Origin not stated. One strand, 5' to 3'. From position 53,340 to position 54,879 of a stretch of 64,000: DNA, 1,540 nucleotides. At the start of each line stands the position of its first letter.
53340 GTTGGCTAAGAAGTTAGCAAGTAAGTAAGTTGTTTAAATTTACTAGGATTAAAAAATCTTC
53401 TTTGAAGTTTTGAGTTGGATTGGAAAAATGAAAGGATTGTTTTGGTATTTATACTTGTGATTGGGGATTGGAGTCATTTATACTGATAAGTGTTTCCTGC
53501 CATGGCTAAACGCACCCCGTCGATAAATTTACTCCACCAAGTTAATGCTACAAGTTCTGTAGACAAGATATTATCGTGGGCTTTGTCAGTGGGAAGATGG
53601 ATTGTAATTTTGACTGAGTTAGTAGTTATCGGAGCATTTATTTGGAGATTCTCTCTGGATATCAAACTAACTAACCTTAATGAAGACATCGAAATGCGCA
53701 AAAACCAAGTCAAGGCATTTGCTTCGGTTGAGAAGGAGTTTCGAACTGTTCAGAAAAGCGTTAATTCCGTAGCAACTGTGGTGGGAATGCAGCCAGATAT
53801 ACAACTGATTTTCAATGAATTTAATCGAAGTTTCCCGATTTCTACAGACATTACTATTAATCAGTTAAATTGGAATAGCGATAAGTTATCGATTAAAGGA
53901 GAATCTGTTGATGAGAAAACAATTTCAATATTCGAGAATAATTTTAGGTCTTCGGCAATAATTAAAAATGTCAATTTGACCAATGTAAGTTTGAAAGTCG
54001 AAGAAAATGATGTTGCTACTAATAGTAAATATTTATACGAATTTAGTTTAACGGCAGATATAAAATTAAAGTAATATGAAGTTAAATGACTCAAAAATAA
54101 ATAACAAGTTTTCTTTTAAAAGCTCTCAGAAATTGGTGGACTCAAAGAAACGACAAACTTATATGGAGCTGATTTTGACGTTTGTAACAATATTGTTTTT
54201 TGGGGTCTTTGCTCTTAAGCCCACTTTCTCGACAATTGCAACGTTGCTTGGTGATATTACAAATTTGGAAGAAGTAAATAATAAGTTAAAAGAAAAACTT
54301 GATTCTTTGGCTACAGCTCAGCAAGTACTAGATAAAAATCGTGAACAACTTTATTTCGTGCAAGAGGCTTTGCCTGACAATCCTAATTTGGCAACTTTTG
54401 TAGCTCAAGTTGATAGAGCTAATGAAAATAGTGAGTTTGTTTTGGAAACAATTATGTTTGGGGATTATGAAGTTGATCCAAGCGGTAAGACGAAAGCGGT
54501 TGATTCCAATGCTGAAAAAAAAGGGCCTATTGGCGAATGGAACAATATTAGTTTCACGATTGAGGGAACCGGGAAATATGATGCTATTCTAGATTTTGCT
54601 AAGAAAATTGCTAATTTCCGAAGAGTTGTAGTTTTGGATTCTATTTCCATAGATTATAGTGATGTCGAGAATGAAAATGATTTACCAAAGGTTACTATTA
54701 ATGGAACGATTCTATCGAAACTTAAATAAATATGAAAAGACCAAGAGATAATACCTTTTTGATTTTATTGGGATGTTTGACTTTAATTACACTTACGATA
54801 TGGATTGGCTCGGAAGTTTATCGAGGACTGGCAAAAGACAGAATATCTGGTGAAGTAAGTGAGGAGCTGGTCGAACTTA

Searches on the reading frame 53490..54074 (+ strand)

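Call 73: search_protein_families(library=pfam, proteins=[window:53490-54074:+], max_evalue=0.00001)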
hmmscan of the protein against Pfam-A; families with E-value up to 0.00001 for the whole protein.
window:53490-54074:+ (194 aa): 1 family
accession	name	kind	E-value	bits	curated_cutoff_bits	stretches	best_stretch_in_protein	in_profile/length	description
PF05137.18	PilN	-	3.3e-10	40.3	22.8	1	107-190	2-77/78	Fimbrial assembly protein (PilN)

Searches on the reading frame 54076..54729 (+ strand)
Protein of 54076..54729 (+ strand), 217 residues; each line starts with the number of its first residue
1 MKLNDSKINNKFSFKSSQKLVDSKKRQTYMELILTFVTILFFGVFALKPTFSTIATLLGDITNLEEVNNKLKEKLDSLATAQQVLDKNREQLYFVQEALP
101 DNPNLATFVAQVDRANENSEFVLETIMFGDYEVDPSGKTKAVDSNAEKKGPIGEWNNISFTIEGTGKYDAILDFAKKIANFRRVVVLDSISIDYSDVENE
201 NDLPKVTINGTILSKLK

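Call 73: search_protein_families(library=pfam, proteins=[window:54076-54729:+], max_evalue=0.00001)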
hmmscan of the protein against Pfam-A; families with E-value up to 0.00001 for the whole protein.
window:54076-54729:+ (217 aa): 1 family
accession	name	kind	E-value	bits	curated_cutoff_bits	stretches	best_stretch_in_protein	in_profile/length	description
PF04350.18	PilO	-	2.7e-08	34.5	22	0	160-203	89-132/145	Pilus assembly protein, PilO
